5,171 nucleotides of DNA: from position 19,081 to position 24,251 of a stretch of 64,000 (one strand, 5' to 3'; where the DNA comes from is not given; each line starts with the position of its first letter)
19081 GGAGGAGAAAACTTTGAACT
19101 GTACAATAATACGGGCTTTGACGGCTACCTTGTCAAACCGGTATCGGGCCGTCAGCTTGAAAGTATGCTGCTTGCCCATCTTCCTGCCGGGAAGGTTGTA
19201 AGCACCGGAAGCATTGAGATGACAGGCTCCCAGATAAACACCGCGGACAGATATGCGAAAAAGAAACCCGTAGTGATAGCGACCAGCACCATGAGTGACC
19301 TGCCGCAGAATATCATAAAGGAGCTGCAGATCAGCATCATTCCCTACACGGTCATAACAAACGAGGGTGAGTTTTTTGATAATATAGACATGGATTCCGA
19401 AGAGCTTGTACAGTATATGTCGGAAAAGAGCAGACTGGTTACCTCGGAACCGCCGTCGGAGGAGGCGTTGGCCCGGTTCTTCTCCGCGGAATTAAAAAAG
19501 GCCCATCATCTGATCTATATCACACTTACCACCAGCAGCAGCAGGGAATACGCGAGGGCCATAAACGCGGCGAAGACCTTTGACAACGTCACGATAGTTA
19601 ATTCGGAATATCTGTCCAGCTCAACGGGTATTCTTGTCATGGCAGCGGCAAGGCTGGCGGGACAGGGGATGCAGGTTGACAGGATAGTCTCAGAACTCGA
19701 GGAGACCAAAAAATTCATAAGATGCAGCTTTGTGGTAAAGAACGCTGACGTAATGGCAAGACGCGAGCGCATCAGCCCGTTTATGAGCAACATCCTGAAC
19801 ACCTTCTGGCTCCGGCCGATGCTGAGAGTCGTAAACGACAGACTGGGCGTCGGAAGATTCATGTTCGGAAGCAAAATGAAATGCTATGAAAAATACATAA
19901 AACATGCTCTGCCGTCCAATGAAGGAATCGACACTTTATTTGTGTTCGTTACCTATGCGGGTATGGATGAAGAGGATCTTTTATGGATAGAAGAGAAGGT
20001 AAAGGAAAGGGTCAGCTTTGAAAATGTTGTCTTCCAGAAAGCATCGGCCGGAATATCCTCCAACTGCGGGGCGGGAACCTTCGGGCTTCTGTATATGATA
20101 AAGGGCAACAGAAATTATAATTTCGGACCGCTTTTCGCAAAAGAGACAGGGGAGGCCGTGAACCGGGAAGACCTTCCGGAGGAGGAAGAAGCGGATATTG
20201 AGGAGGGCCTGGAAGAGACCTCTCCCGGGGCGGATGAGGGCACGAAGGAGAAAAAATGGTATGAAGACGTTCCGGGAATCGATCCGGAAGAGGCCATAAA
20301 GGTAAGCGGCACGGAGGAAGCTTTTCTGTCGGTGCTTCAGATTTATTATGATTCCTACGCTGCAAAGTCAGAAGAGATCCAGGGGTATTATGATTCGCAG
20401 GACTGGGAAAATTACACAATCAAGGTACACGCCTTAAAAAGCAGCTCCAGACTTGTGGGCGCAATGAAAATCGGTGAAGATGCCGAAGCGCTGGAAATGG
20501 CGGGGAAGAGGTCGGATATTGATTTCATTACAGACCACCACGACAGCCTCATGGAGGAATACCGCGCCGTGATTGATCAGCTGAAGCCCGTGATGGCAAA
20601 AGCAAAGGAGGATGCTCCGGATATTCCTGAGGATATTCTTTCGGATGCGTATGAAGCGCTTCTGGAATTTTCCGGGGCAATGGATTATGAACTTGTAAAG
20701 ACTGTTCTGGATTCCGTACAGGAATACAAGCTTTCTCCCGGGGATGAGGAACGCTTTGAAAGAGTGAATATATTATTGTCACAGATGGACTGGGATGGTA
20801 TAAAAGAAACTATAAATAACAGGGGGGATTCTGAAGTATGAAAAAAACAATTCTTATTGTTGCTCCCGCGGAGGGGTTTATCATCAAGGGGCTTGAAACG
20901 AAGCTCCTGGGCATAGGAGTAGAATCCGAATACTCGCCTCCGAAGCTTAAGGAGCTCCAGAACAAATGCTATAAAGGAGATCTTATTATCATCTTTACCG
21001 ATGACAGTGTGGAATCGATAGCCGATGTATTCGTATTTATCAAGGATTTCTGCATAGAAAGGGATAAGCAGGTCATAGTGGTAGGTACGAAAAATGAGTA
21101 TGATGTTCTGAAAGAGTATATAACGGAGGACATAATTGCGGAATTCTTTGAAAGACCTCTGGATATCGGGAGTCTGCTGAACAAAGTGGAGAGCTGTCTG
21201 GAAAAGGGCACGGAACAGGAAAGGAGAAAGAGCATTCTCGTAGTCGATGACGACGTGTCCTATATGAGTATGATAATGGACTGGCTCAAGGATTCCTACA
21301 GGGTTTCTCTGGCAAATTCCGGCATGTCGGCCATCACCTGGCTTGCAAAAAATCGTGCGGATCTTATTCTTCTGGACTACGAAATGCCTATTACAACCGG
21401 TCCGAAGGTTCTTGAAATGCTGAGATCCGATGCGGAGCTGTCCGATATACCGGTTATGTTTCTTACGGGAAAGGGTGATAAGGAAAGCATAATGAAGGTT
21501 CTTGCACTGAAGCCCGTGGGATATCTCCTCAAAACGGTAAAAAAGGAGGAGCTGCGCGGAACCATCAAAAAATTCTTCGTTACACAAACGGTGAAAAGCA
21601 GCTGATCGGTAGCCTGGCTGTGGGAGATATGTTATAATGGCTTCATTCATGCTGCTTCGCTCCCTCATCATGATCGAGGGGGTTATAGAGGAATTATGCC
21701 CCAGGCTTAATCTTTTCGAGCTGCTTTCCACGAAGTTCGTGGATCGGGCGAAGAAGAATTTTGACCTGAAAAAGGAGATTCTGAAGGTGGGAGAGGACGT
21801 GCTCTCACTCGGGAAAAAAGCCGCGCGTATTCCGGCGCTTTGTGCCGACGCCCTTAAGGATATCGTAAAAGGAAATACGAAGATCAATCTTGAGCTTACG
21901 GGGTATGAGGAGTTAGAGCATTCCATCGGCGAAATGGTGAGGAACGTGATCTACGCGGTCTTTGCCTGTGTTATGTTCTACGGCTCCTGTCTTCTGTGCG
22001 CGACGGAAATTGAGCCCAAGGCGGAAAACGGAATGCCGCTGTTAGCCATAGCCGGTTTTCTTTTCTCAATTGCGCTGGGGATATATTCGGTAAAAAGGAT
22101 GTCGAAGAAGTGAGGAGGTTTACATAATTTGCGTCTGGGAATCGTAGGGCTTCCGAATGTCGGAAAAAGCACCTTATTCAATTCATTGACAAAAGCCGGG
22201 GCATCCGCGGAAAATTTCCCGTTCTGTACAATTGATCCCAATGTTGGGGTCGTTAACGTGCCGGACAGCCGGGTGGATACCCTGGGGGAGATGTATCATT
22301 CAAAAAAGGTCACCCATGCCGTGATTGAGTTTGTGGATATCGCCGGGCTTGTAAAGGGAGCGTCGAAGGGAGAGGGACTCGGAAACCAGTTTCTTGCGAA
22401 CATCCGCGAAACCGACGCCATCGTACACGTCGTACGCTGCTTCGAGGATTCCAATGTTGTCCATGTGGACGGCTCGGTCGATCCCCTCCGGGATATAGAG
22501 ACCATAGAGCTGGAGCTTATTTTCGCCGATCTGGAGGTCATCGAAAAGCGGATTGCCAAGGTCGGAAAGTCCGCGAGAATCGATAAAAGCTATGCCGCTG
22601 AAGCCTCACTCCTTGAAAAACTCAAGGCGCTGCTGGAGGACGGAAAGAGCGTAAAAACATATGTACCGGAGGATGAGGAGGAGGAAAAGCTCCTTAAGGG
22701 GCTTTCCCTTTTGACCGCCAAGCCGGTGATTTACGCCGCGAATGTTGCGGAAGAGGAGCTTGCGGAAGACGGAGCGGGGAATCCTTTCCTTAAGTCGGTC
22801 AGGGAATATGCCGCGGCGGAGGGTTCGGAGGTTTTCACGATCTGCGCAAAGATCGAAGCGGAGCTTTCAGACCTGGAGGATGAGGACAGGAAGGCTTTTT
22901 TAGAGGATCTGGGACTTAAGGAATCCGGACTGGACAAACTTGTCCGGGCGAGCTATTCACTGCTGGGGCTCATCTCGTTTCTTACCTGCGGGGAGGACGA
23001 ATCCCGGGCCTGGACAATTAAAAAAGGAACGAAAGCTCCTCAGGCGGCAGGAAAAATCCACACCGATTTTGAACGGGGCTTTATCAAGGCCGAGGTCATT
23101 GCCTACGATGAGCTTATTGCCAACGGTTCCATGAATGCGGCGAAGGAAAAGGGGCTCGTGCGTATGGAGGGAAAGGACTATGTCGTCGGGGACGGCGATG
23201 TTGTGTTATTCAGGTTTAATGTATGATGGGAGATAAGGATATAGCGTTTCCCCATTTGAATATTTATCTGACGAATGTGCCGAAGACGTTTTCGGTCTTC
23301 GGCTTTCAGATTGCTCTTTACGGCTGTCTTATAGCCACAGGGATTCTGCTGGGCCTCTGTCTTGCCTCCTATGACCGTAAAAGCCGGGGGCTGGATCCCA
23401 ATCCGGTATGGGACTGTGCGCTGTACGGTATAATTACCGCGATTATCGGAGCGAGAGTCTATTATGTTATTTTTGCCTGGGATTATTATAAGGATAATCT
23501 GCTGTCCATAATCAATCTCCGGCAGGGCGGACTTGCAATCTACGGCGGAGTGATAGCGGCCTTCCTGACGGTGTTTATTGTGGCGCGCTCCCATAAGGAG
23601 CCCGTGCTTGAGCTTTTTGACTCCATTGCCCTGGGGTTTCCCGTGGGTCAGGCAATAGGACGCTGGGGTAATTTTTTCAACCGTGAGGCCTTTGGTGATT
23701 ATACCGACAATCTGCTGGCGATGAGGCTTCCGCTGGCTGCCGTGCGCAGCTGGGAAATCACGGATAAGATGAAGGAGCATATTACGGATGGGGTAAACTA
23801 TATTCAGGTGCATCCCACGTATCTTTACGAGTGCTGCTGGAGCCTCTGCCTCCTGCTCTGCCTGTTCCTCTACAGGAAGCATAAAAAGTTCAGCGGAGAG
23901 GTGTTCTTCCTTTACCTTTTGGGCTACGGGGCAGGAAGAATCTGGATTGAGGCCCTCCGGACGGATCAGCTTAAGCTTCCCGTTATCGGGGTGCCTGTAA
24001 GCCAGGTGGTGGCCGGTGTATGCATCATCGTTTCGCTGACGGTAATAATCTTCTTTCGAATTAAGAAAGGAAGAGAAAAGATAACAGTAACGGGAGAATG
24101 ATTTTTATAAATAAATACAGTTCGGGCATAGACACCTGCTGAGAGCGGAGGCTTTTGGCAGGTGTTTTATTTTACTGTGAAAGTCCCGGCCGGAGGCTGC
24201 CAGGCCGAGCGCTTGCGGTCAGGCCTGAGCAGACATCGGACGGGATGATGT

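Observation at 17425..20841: Hybrid kinase with a DegV (FakB-like) fatty-acid-binding domain inserted between REC and Hpt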

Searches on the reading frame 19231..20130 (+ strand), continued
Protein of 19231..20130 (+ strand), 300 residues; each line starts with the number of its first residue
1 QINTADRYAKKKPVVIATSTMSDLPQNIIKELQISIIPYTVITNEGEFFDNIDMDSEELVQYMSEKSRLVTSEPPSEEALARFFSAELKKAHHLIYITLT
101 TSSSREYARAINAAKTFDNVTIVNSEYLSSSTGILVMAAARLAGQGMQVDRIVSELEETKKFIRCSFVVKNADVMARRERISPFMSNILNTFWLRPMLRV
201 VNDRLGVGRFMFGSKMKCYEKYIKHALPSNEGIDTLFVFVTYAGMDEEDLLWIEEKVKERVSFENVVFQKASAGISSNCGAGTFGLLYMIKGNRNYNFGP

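Call 74: find_related_loci(query=P0179, collection=metagenome_contigs, flank=8000)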
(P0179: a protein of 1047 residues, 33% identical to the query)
Query P0179 (1047 aa) in metagenome_contigs; peptide patterns used: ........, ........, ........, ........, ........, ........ (x = any residue, [..] = any of these).
132 stretches matched a pattern; 6 encode a relative of the query (tblastn E <= 1e-3); 6 distinct loci.
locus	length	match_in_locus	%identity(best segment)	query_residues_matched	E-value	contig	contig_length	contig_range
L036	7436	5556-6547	30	538-896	1e-26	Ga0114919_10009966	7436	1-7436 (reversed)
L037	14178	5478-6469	30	538-896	6e-27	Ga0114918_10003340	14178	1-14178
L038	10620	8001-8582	32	660-878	2e-18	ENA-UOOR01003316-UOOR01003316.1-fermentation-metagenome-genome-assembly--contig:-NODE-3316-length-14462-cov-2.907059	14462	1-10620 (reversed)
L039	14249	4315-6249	45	488-1047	1e-63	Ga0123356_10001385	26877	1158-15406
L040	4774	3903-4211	28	768-871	1e-5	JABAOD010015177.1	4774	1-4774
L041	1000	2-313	29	770-876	4e-5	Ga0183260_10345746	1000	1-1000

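Call 92: search_protein_families(library=pfam, proteins=[L035:10316-11611:+, L035:7335-9008:+], max_evalue=0.0001)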
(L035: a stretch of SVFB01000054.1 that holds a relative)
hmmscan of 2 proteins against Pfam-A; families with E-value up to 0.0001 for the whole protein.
L035:10316-11611:+ (431 aa): 2 families
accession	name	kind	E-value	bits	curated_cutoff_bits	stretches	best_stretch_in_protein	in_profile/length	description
PF00990.26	GGDEF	-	5.1e-33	114.5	23.8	1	133-279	3-160/161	Diguanylate cyclase, GGDEF domain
PF00072.30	Response_reg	-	1.3e-25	90.1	30.2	1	7-118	1-110/111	Response regulator receiver domain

L035:7335-9008:+ (557 aa): 3 families
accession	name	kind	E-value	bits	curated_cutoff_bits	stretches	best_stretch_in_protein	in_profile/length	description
PF00072.30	Response_reg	-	6.5e-25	87.9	30.2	1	434-547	1-110/111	Response regulator receiver domain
PF02518.31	HATPase_c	-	6.9e-19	68.8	26.4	1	296-410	1-110/111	Histidine kinase-, DNA gyrase B-, and HSP90-like ATPase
PF00512.31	HisKA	-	1.6e-12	47.7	26.9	1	186-246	3-63/66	His Kinase A (phospho-acceptor) domain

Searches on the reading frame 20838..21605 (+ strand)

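Call 7: search_protein_families(library=pfam, proteins=[window:20838-21605:+], max_evalue=0.001)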
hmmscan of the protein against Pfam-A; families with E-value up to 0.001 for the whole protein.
window:20838-21605:+ (255 aa): 1 family
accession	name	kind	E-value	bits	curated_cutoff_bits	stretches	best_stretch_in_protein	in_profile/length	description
PF00072.30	Response_reg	-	1.8e-21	76.8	30.2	1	133-243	1-110/111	Response regulator receiver domain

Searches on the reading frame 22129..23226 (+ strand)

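Call 7: search_protein_families(library=pfam, proteins=[window:22129-23226:+], max_evalue=0.001)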
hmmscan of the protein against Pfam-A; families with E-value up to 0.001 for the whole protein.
window:22129-23226:+ (365 aa): 3 families
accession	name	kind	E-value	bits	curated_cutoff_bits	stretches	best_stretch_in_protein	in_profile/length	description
PF06071.19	YchF-GTPase_C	-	2.3e-39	133.8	27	1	281-364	1-84/84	Protein of unknown function (DUF933)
PF01926.29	MMR_HSR1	-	4.8e-23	81.9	21.9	1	3-107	2-86/113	50S ribosome-binding GTPase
PF02421.24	FeoB_N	-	6e-08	32.8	27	1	3-48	3-48/156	Ferrous iron transport protein B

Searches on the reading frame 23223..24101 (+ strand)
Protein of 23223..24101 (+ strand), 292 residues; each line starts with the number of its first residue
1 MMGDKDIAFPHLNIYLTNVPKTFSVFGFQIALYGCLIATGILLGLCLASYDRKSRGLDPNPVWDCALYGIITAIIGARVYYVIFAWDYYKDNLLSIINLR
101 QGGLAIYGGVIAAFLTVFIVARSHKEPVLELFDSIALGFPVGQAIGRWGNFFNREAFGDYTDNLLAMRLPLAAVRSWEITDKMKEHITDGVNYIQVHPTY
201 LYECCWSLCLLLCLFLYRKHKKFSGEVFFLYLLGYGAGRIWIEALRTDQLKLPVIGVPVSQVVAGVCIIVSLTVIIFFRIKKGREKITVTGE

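Call 7: search_protein_families(library=pfam, proteins=[window:23223-24101:+], max_evalue=0.001)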
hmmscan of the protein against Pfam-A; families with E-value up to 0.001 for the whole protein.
window:23223-24101:+ (292 aa): 1 family
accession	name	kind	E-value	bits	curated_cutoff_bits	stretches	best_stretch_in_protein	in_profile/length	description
PF01790.23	LGT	-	1.4e-67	227.9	24.9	1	20-276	1-239/240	Prolipoprotein diacylglyceryl transferase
